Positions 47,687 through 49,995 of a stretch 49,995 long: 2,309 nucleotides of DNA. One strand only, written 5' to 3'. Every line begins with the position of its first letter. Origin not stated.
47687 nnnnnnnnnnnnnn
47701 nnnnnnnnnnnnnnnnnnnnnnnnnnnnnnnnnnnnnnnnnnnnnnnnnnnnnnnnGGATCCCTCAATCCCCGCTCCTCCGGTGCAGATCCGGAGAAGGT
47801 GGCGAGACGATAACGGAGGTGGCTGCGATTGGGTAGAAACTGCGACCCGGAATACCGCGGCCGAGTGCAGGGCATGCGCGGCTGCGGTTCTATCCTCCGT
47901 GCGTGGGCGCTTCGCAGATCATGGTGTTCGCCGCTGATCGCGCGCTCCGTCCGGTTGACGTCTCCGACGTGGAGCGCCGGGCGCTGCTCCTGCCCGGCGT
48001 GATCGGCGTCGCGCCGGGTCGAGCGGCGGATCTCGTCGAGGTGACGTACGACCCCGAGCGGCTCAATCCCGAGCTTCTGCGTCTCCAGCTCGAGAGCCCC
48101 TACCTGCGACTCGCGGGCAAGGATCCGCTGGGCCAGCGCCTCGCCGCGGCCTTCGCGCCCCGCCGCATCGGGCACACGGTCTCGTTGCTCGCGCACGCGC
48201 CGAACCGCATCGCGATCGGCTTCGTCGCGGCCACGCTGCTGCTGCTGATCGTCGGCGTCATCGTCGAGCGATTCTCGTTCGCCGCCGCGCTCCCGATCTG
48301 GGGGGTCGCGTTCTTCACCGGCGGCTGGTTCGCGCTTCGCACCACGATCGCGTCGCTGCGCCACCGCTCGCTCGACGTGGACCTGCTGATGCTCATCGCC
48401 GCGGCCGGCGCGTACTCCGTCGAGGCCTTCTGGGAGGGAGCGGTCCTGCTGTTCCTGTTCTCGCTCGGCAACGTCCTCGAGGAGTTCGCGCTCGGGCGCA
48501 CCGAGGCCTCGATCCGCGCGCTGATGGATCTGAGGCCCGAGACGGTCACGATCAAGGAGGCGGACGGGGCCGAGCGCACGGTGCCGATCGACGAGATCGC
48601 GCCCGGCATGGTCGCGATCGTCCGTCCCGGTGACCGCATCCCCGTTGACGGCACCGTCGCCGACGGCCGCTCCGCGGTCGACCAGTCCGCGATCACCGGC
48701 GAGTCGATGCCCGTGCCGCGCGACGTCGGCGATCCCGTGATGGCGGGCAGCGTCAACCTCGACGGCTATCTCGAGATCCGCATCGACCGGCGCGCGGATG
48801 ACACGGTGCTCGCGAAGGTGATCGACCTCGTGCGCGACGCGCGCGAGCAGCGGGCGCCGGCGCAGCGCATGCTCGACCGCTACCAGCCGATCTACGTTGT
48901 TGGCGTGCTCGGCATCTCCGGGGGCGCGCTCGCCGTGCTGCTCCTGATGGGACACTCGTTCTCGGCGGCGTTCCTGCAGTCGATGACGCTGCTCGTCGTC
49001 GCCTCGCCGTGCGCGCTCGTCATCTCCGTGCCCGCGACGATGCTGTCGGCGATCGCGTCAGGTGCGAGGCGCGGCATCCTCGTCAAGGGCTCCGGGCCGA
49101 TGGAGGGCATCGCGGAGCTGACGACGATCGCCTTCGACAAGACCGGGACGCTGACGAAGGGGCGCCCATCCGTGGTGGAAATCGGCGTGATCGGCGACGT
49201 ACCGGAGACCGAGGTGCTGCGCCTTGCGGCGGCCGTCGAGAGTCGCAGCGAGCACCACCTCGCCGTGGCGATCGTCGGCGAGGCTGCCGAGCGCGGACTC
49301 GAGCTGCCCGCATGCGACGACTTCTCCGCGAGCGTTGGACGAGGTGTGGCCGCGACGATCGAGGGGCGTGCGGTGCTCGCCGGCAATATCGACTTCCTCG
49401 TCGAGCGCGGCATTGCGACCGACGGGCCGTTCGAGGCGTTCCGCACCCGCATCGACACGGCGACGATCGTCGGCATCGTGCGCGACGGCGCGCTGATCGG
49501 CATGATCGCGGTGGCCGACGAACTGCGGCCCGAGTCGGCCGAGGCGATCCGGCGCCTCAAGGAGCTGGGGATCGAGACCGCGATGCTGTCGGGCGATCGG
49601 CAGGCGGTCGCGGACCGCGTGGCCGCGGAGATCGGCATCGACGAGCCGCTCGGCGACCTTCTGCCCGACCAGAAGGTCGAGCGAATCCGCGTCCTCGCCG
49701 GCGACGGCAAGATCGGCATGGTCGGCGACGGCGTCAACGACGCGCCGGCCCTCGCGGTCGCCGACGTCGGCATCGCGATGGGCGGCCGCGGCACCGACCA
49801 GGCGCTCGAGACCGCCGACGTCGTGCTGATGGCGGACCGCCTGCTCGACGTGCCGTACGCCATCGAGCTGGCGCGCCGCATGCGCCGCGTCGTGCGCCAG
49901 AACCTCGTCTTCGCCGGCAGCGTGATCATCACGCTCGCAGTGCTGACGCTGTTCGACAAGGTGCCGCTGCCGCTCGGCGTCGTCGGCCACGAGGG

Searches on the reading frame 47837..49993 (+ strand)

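Call 12: search_protein_families(library=pfam, proteins=[window:47837-49993:+], max_evalue=0.001)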
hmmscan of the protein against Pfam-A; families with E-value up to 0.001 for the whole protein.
window:47837-49993:+ (719 aa): 3 families
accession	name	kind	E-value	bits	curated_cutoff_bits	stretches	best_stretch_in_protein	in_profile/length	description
PF00122.25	E1-E2_ATPase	-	4.6e-46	157.1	28.1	1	232-412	2-181/181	E1-E2 ATPase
PF00702.32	Hydrolase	-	5.1e-31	109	26.4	1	429-643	2-191/191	haloacid dehalogenase-like hydrolase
PF12710.13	HAD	-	0.00028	21.8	27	1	563-674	86-187/189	haloacid dehalogenase-like hydrolase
